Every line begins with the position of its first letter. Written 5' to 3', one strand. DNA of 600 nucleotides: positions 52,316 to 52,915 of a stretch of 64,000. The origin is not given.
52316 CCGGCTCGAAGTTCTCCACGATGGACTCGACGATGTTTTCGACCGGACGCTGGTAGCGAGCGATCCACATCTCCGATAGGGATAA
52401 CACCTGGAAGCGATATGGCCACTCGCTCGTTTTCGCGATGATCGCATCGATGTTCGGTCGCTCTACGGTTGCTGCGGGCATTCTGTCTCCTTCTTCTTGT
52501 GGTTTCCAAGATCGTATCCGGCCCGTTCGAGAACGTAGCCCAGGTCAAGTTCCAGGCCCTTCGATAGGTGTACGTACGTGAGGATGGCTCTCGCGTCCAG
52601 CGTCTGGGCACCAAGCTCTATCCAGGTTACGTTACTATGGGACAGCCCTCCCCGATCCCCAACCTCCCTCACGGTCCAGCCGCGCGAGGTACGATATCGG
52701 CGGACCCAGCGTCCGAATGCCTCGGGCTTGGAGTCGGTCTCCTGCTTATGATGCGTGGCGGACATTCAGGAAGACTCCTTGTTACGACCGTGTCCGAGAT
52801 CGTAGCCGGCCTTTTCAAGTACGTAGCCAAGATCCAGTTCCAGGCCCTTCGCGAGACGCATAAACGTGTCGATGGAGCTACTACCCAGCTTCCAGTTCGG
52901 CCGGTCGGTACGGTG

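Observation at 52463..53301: Triplicated XRE cassette: divergent recognition helices, conserved C-terminus, perfect 46-bp repeat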

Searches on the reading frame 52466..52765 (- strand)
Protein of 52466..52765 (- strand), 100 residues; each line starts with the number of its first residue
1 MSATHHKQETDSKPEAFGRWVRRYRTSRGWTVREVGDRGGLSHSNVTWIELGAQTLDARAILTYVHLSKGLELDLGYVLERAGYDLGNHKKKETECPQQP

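Call 5: search_protein_families(library=pfam, proteins=[window:52466-52765:-], max_evalue=0.1)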
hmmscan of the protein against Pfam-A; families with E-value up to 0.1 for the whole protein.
window:52466-52765:- (100 aa): 3 families
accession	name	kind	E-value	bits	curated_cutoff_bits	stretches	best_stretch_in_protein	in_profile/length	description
PF13560.12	HTH_31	-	5.5e-08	33.4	27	1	16-61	1-47/64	Helix-turn-helix domain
PF01381.28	HTH_3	-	0.0032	17.9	23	1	21-55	1-35/55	Helix-turn-helix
PF12844.13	HTH_19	-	0.0034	17.7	30.2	1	18-75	1-55/64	Helix-turn-helix domain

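Call 9: search_protein_families(library=phrogs, proteins=[window:52466-52765:-], max_evalue=0.001)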
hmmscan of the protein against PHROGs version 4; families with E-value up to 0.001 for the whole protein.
window:52466-52765:- (100 aa): 2 families
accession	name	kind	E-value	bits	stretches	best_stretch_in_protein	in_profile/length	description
phrog_5823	-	transcription regulation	0.00011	22.5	1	14-79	4-67/404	transcriptional regulator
phrog_8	-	transcription regulation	0.00068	20.2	1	16-85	161-222/346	transcriptional regulator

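Call 12: find_related_loci(query=A1, collection=viral_contigs, flank=3000)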
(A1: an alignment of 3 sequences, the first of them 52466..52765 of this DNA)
Query A1 (100 aa) in viral_contigs; peptide patterns used: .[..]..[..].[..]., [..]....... (x = any residue, [..] = any of these).
43 stretches matched a pattern, but none encodes a relative of the query by tblastn (E <= 1e-3).

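Call 22: search_protein_representatives(alignment_id=A1)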
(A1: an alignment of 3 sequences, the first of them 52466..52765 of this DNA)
Query: 3 sequences, 89 profile positions. Proteins with E-value up to 0.001 (for the whole library): 1141; up to 1e-10: 59; up to 1e-30: 2. The best 150 are listed.
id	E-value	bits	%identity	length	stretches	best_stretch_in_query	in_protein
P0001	6.6e-40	151.3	-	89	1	7-89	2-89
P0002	6.2e-31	122.6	-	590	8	5-45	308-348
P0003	3.2e-28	113.9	-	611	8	11-71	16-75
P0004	3.5e-28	113.8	-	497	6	9-70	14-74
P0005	4.9e-27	110.1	-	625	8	6-70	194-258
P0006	4.7e-25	103.7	-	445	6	5-55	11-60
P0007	6.6e-24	100.0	-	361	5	9-81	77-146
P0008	1.8e-21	92.2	-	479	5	4-84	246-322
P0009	2.6e-21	91.7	-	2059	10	11-68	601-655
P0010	6.8e-21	90.4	-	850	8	2-56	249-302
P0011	2.4e-20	88.6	-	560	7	8-39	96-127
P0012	3.7e-20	88.0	-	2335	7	10-47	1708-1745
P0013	4.3e-19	84.6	-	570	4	9-80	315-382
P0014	8.6e-19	83.6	-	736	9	9-51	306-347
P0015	1.5e-17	79.6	-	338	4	13-69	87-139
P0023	3.5e-15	72.1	-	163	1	7-84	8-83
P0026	2.2e-14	69.5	-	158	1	7-83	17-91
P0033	4.1e-13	65.4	-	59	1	34-87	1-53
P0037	2.0e-12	63.2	-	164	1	9-82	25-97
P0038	2.2e-12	63.1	-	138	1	7-85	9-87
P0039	3.0e-12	62.7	-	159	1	7-84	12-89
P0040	3.1e-12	62.6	-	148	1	7-78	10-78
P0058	6.2e-11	58.5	-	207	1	6-85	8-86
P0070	4.0e-10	55.9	-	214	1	7-82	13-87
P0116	1.2e-08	51.1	-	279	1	7-83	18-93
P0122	1.5e-08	50.8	-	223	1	7-84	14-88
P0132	2.4e-08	50.2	-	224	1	2-83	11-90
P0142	3.8e-08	49.5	-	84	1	33-82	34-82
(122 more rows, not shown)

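Call 23: find_related_loci(query=A1, collection=metagenome_contigs, flank=2500)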
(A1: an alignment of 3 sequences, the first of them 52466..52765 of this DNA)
Query A1 (100 aa) in metagenome_contigs; peptide patterns used: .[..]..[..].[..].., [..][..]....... (x = any residue, [..] = any of these).
204 stretches matched a pattern, but none encodes a relative of the query by tblastn (E <= 1e-3).

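Call 29: search_solved_structures(query=A1, max_evalue=0.01, show_alignments=3)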
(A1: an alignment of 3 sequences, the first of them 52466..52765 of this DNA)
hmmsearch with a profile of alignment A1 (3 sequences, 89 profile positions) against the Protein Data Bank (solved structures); distinct sequences matched with E-value up to 0.01: 5.
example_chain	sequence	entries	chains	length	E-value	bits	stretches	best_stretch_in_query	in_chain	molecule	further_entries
3qq6_A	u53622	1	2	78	0.00026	24.4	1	6-49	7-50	HTH-type transcriptional regulator sinR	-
5tn0_A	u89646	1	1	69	0.00062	23.1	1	11-50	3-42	HTH-type transcriptional regulator SinR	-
1b0n_A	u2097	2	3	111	0.0015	21.9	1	11-49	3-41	PROTEIN (SINR PROTEIN) | HTH-TYPE TRANSCRIPTIONAL REGULATOR SINR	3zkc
3pxp_A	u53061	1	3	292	0.0023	21.3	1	9-70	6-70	Helix-turn-helix domain protein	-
2b5a_A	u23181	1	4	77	0.0027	21.1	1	8-48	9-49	C.BclI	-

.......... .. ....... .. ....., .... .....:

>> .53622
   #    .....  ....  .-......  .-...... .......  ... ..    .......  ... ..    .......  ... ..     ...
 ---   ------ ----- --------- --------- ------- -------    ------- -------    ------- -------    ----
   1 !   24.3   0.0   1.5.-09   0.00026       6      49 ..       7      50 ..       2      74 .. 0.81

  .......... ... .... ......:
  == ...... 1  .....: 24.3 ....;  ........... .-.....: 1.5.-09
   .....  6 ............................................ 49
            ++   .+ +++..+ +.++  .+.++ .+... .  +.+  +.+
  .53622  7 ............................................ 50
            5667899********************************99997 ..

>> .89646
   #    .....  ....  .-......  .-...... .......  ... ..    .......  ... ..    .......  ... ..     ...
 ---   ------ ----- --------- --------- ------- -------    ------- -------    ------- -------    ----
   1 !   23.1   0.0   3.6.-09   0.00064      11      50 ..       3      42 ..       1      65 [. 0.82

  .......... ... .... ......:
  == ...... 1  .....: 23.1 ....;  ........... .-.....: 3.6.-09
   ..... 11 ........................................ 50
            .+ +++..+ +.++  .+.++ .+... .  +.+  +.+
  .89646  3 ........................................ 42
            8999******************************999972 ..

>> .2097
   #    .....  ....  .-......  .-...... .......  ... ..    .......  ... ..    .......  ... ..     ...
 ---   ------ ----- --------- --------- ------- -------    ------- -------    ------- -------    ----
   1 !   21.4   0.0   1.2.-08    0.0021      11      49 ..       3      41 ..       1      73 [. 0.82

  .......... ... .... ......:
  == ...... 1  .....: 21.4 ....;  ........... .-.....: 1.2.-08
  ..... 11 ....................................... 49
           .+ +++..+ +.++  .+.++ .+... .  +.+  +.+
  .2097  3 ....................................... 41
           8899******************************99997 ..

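Call 31: search_protein_families(library=pfam, proteins=[P0023, P0026, P0037, P0038, P0039, P0058, P0070, P0116, P0122, P0132], max_evalue=0.01)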
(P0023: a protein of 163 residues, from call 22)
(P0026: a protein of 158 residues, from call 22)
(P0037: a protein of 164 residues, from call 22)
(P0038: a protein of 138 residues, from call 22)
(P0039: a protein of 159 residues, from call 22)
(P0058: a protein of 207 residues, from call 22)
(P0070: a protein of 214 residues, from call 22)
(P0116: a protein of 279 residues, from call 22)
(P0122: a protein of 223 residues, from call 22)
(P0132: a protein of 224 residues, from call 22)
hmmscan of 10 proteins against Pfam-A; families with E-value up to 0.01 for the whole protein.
P0023 (163 aa): 5 families
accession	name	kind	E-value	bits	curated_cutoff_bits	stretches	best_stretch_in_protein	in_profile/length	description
PF13560.12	HTH_31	-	3.2e-10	40.6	27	1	10-67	1-57/64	Helix-turn-helix domain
PF01381.28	HTH_3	-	3.7e-08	33.7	23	1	15-70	1-54/55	Helix-turn-helix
PF12844.13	HTH_19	-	5.1e-07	29.9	30.2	1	15-76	4-63/64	Helix-turn-helix domain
PF13413.12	HTH_25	-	0.00072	19.8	24.6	1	15-53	2-40/62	Helix-turn-helix domain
PF09486.15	HrpB7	-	0.0067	17.3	29.7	1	80-161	65-141/157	Bacterial type III secretion protein (HrpB7)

P0026 (158 aa): 2 families
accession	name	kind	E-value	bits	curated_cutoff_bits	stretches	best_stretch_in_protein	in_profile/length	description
PF13560.12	HTH_31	-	5.4e-05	23.9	27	1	20-73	2-54/64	Helix-turn-helix domain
PF01381.28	HTH_3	-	0.0036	17.7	23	1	24-60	1-37/55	Helix-turn-helix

P0037 (164 aa): 5 families
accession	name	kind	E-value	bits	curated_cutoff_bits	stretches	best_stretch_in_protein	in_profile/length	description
PF13560.12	HTH_31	-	4e-07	30.7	27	1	26-64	2-40/64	Helix-turn-helix domain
PF01381.28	HTH_3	-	1.9e-05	25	23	1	30-86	1-54/55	Helix-turn-helix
PF12844.13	HTH_19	-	6.2e-05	23.3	30.2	1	30-92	4-63/64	Helix-turn-helix domain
PF13413.12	HTH_25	-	0.0011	19.2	24.6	1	30-63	2-35/62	Helix-turn-helix domain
PF13443.12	HTH_26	-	0.0053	17.4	22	0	30-63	2-35/63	Cro/C1-type HTH DNA-binding domain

P0038 (138 aa): 0 families

P0039 (159 aa): 3 families
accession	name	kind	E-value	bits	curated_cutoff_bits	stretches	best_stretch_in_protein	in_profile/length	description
PF13560.12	HTH_31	-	5.1e-08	33.6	27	1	14-73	1-57/64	Helix-turn-helix domain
PF01381.28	HTH_3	-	7.5e-08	32.7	23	1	19-76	1-54/55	Helix-turn-helix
PF12844.13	HTH_19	-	9.6e-08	32.3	30.2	1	18-82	3-63/64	Helix-turn-helix domain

P0058 (207 aa): 4 families
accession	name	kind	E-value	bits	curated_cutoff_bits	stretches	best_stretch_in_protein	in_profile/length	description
PF01381.28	HTH_3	-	0.00013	22.4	23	1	16-47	1-32/55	Helix-turn-helix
PF13404.12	HTH_AsnC-type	-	0.00022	21.4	27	0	169-194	10-35/42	AsnC-type helix-turn-helix domain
PF13560.12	HTH_31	-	0.003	18.3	27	1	11-50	1-41/64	Helix-turn-helix domain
PF13412.12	HTH_24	-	0.0054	16.7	21.9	0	170-195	11-36/48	Winged helix-turn-helix DNA-binding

P0070 (214 aa): 5 families
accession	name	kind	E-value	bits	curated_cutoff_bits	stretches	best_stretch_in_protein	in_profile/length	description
PF13560.12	HTH_31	-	3.6e-07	30.8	27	1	16-73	2-57/64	Helix-turn-helix domain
PF01381.28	HTH_3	-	5e-06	26.9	23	1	20-76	1-54/55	Helix-turn-helix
PF12844.13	HTH_19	-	4.3e-05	23.8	30.2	1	20-80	4-60/64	Helix-turn-helix domain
PF13404.12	HTH_AsnC-type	-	0.0052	17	27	0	178-203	10-35/42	AsnC-type helix-turn-helix domain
PF13413.12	HTH_25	-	0.0061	16.8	24.6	0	20-73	2-58/62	Helix-turn-helix domain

P0116 (279 aa): 5 families
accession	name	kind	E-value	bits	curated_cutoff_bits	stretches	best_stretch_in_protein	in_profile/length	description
PF01381.28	HTH_3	-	1.7e-08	34.8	23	1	25-81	1-54/55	Helix-turn-helix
PF13560.12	HTH_31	-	1.8e-06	28.6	27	1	21-76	2-55/64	Helix-turn-helix domain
PF12844.13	HTH_19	-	0.0002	21.6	30.2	1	25-86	4-62/64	Helix-turn-helix domain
PF13413.12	HTH_25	-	0.00082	19.6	24.6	1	25-77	2-57/62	Helix-turn-helix domain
PF13443.12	HTH_26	-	0.0012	19.5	22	1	25-80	2-55/63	Cro/C1-type HTH DNA-binding domain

P0122 (223 aa): 2 families
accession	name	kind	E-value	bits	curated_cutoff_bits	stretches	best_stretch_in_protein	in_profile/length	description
PF13560.12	HTH_31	-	4.3e-05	24.2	27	1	16-54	1-39/64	Helix-turn-helix domain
PF01381.28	HTH_3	-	0.00017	22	23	1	21-76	1-55/55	Helix-turn-helix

P0132 (224 aa): 9 families
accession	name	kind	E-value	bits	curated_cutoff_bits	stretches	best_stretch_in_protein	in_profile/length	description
PF13560.12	HTH_31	-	1.2e-10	42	27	1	18-75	1-57/64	Helix-turn-helix domain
PF01381.28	HTH_3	-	2.1e-09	37.7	23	1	25-79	3-55/55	Helix-turn-helix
PF12844.13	HTH_19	-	5.1e-07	30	30.2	1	20-84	1-63/64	Helix-turn-helix domain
PF08279.18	HTH_11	-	3.2e-06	27.4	25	0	24-50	7-34/55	HTH domain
PF13443.12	HTH_26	-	2.4e-05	25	22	1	25-80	4-58/63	Cro/C1-type HTH DNA-binding domain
PF13384.12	HTH_23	-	2.5e-05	24.4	24.6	0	26-51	13-37/50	Homeodomain-like domain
PF20432.4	Xre-like-HTH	-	0.00033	21.3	25.8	0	21-52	13-44/63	Antitoxin Xre-like helix-turn-helix domain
PF04545.22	Sigma70_r4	-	0.00041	20.3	24.1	0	26-52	15-41/50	Sigma-70, region 4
PF08281.18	Sigma70_r4_2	-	0.0083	16.2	25.7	0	191-210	25-44/54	Sigma-70, region 4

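Call 32: list_cluster_members(proteins=[P0023, P0026, P0037, P0039, P0058, P0070, P0116, P0122, P0040, P0038])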
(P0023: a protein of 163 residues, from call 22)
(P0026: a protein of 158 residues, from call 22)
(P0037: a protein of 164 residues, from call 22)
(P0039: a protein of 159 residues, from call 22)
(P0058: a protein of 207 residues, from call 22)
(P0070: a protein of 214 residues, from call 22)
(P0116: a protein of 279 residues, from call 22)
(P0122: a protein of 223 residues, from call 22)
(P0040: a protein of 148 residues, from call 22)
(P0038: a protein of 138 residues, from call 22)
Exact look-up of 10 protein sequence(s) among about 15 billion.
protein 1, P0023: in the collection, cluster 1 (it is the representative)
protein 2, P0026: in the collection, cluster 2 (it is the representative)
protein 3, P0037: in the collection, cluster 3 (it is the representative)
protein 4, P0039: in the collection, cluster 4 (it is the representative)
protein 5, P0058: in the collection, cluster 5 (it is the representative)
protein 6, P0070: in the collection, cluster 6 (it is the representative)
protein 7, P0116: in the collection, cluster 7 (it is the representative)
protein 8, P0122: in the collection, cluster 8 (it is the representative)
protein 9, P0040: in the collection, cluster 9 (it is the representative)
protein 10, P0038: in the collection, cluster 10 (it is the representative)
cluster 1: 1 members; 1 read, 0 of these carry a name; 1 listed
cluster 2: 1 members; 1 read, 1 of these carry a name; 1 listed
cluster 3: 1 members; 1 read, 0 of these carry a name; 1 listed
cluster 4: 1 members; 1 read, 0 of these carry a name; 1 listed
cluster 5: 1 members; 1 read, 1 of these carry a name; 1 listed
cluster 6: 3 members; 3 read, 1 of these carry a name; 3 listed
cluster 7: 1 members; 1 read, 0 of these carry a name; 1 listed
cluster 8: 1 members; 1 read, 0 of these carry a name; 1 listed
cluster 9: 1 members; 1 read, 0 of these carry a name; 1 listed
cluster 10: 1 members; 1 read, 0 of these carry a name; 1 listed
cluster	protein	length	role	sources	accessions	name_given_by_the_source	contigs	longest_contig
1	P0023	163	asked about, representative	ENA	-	-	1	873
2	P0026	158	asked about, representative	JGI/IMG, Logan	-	transcriptional regulator with XRE-family HTH domain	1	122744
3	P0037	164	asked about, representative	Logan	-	-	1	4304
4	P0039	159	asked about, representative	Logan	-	-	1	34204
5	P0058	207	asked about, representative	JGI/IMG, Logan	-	transcriptional regulator with XRE-family HTH domain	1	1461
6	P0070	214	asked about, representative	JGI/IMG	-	transcriptional regulator with XRE-family HTH domain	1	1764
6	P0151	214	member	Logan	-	-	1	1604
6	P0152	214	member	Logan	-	-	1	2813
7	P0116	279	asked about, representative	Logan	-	-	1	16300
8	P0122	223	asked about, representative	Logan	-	-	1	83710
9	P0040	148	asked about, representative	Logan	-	-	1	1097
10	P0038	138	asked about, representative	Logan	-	-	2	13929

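Call 33: find_encoding_contigs(protein=P0026, flank=5000, max_places=2)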
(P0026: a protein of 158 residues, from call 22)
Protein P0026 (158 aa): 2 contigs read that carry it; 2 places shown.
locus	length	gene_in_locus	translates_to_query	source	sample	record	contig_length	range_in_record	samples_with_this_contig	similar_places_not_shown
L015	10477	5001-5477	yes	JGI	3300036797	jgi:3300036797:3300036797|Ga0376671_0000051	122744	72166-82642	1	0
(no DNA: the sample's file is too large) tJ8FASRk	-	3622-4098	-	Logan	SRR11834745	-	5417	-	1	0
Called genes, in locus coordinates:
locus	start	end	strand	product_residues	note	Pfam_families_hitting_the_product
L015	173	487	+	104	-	-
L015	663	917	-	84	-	-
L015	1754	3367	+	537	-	PF12708:Pect-lyase_RHGA_epim (faint), PF01391:Collagen (weak)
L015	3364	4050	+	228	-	-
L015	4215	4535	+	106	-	-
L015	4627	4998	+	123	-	-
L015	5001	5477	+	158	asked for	-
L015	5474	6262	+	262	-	PF20188:DUF6551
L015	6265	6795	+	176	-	-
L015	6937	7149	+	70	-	PF08044:DUF1707 (weak)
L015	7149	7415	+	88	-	-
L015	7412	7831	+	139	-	-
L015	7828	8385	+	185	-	PF05063:MT-A70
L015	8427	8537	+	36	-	-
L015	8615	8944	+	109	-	PF05869:Dam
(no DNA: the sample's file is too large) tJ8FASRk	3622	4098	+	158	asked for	-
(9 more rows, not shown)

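Call 34: find_encoding_contigs(protein=P0122, flank=5000, max_places=2)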
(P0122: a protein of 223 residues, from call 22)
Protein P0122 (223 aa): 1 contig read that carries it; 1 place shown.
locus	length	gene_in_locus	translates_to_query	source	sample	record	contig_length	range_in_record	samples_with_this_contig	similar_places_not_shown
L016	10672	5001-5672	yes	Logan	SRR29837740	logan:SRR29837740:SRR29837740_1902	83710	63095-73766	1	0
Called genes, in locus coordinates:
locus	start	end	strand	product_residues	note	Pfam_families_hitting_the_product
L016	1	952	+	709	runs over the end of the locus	-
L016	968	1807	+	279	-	-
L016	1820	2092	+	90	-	-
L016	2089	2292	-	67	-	-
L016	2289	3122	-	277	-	PF02735:Ku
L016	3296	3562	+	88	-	-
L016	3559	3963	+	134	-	-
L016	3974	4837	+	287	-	-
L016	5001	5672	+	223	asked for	-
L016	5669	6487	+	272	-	PF20188:DUF6551 (weak)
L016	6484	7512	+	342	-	-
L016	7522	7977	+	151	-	-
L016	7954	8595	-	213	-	-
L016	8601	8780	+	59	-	-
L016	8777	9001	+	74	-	-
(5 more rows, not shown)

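Call 35: find_encoding_contigs(protein=P0039, flank=5000, max_places=2)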
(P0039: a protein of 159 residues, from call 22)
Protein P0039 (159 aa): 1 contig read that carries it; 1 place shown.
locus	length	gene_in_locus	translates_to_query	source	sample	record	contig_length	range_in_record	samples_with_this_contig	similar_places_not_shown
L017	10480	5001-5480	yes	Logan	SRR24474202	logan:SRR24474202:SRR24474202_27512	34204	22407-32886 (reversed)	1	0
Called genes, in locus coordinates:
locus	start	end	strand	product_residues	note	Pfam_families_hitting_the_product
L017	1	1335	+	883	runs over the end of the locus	?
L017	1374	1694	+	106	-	-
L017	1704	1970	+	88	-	-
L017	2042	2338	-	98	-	-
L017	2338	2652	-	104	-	-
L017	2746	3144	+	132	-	-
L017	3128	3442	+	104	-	-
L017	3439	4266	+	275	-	-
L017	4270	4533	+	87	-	-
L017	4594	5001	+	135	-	-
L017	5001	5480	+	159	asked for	PF13560:HTH_31 (weak), PF01381:HTH_3, PF12844:HTH_19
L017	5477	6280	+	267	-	PF20188:DUF6551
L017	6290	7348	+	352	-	-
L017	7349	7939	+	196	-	-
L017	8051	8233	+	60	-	-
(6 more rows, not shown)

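Call 36: find_encoding_contigs(protein=P0038, flank=5000, max_places=2)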
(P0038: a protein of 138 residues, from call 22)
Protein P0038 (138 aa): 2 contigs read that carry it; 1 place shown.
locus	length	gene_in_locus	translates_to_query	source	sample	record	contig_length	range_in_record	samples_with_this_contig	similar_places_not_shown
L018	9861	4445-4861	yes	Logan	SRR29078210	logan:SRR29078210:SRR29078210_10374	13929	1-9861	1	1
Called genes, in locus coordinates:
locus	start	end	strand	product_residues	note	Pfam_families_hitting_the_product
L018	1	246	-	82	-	?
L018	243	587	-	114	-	-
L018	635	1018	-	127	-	-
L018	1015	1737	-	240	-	-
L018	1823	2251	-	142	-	-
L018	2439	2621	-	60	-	-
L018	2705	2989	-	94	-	-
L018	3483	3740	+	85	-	-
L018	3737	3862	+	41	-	-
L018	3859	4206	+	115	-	-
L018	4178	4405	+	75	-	-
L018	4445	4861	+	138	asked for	-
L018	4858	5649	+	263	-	PF20188:DUF6551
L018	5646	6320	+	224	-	-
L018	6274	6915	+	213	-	-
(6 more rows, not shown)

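Call 46: find_encoding_contigs(protein=P0033, flank=4000, max_places=4)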
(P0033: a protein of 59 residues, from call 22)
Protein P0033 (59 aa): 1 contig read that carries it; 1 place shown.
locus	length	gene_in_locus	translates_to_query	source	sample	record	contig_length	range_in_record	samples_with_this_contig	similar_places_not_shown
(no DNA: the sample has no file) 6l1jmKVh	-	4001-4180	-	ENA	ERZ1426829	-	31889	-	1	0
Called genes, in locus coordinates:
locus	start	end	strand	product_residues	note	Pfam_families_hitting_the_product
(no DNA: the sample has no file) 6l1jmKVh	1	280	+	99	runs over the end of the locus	-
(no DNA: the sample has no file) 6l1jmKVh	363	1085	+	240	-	PF04404:ERF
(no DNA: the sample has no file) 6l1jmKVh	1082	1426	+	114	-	-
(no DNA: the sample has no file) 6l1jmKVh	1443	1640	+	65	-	-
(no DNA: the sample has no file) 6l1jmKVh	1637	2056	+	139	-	-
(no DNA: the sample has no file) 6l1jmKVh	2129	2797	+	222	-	-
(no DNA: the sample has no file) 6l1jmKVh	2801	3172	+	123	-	PF00436:SSB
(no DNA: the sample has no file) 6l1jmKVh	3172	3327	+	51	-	-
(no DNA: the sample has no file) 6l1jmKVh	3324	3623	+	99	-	-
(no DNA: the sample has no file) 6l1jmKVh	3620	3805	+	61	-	-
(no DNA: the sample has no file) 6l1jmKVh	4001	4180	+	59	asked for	-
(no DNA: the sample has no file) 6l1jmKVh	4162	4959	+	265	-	PF20188:DUF6551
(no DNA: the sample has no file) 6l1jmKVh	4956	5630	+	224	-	-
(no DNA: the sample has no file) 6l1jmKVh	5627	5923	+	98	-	-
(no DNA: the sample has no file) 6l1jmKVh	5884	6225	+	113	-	-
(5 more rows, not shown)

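Call 47: find_encoding_contigs(protein=P0142, flank=4000, max_places=4)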
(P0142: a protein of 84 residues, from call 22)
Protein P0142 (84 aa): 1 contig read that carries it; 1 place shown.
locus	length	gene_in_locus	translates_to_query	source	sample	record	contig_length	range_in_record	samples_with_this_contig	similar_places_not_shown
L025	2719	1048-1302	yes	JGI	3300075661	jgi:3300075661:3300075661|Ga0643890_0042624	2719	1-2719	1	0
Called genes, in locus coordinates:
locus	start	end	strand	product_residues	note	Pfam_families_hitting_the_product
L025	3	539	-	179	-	?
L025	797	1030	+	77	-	PF13560:HTH_31, PF12844:HTH_19 (faint), PF01381:HTH_3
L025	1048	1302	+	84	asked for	-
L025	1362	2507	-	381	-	PF13749:HATPase_c_4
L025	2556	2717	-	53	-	?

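Call 54: predict_structure(alignment_id=A2)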
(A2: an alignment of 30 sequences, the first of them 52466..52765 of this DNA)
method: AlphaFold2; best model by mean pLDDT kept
length: 100 residues; sequences in the alignment: 30
mean_pLDDT: 84.6   pTM: 0.70
mean pLDDT of the five models: 84.6, 83.8, 83.7, 83.3, 83.1
residues with pLDDT >= 90: 60; 70-90: 14; 50-70: 26; < 50: 0
segments of 3 or more residues with pLDDT < 50: none
pLDDT, mean of each block of 10 residues (from residue 1): 63 90 98 98 95 74 95 96 79 59
secondary structure, 60 per line:
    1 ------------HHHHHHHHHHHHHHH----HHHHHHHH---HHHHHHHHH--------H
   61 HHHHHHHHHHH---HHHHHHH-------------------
elements in order: H13-27 H32-39 H43-51 H60-71 H75-81

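Call 79: fold_search(model_id=the predicted structure, library=pdb)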
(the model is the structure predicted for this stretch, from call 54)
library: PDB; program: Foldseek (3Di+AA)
matches with E <= 10: 500; with E <= 0.001: 5
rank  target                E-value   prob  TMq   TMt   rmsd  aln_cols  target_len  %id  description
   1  9a7f_A                2.3e-04  1.00  0.65  0.49   6.0        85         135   25  Integrative model of RGHR-DLDH1 by crosslinking MS and deep learning (released 2024-09-18)
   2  5woq_B                4.5e-04  1.00  0.58  0.67   2.5        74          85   30  Crystal structure of an XRE family protein transcriptional regulator from Mycobacterium smegmatis (released 2017-08-16)
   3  5woq_C                5.2e-04  1.00  0.56  0.65   2.6        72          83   29  Crystal structure of an XRE family protein transcriptional regulator from Mycobacterium smegmatis (released 2017-08-16)
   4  3f52_A                7.9e-04  1.00  0.55  0.69   2.6        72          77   22  Crystal structure of the clp gene regulator ClgR from C. glutamicum (released 2008-11-18)
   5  5woq_A                9.2e-04  1.00  0.57  0.68   2.6        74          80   30  Crystal structure of an XRE family protein transcriptional regulator from Mycobacterium smegmatis (released 2017-08-16)
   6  2b5a_A                1.3e-03  1.00  0.58  0.74   3.0        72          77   18  C.BclI, Control Element of the BclI Restriction-Modification System (released 2006-01-03)
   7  2b5a_C                1.5e-03  1.00  0.58  0.75   3.0        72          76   18  C.BclI, Control Element of the BclI Restriction-Modification System (released 2006-01-03)
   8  2b5a_B                1.6e-03  1.00  0.58  0.75   2.5        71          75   18  C.BclI, Control Element of the BclI Restriction-Modification System (released 2006-01-03)
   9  3f51_F                2.3e-03  1.00  0.55  0.59   2.7        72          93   24  Crystal Structure of the clp gene regulator ClgR from Corynebacterium glutamicum (released 2008-11-18)
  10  3f51_D                2.5e-03  1.00  0.55  0.59   2.6        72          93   22  Crystal Structure of the clp gene regulator ClgR from Corynebacterium glutamicum (released 2008-11-18)
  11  3f51_B                3.4e-03  1.00  0.56  0.60   2.6        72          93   22  Crystal Structure of the clp gene regulator ClgR from Corynebacterium glutamicum (released 2008-11-18)
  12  3zkc_B                4.6e-03  1.00  0.54  0.80   1.8        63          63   24  Crystal structure of the master regulator for biofilm formation SinR in complex with DNA. (released 2013-03-06)
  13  3f52_E                5.7e-03  1.00  0.56  0.69   2.6        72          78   22  Crystal structure of the clp gene regulator ClgR from C. glutamicum (released 2008-11-18)
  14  3clc_B                6.6e-03  1.00  0.54  0.68   4.2        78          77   14  Crystal Structure of the Restriction-Modification Controller Protein C.Esp1396I Tetramer in Complex with its Natural 3 (released 2008-07-29)
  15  3fya_A                6.6e-03  1.00  0.55  0.70   2.6        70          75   17  Crystal Structure of an R35A mutant of the Restriction-Modification Controller Protein C.Esp1396I (released 2009-08-25)
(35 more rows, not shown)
